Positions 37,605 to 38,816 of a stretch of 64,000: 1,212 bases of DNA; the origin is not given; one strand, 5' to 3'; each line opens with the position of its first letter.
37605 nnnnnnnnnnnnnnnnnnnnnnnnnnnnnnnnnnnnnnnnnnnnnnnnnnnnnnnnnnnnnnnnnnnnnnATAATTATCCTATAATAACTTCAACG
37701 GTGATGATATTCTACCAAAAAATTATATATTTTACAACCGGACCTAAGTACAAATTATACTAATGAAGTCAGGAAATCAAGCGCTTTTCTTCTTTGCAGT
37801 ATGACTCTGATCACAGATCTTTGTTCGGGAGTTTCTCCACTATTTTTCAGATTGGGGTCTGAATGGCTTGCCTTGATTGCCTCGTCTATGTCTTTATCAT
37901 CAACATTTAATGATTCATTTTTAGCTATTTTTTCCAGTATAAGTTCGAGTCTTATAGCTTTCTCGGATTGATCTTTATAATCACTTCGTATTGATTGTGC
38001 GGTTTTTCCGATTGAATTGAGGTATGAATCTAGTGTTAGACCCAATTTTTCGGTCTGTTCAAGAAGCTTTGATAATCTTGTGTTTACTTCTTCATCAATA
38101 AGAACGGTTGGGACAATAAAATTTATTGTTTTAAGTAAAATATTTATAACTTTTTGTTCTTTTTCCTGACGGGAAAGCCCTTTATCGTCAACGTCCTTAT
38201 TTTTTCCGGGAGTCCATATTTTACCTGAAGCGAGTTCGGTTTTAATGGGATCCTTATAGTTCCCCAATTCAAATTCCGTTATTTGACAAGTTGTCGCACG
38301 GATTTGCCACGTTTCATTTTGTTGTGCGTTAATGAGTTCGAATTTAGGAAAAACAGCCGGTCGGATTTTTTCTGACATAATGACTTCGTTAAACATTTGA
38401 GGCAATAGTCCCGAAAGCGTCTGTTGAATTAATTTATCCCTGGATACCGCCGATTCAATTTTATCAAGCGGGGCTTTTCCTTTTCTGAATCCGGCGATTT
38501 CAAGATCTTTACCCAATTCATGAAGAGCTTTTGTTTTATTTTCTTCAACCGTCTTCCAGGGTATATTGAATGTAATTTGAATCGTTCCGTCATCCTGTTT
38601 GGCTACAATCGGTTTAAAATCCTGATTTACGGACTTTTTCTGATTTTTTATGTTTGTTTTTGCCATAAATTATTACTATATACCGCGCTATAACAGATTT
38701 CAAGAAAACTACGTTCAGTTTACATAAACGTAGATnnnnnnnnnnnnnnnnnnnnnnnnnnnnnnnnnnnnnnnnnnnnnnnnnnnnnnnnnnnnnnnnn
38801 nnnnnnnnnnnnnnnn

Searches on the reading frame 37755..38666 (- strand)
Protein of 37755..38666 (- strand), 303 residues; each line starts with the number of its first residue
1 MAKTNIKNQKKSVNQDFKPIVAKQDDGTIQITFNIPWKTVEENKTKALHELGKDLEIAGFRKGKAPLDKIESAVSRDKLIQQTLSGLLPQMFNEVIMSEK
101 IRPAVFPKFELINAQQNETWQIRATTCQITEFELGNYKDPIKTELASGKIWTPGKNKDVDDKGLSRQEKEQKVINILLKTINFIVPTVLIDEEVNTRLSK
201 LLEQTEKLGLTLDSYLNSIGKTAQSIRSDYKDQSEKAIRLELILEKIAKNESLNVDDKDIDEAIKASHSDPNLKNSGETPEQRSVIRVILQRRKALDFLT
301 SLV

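Call 3: search_protein_families(library=pfam, proteins=[window:37755-38666:-], max_evalue=0.01)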
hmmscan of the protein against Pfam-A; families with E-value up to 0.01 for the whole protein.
window:37755-38666:- (303 aa): 2 families
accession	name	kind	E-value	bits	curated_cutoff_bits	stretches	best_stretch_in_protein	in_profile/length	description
PF05698.19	Trigger_C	-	1.9e-21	77.2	22.7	1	164-299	20-160/162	Bacterial trigger factor protein (TF) C-terminus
PF05697.18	Trigger_N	-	4.6e-19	69.6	22.2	1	23-144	7-126/144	Bacterial trigger factor protein (TF)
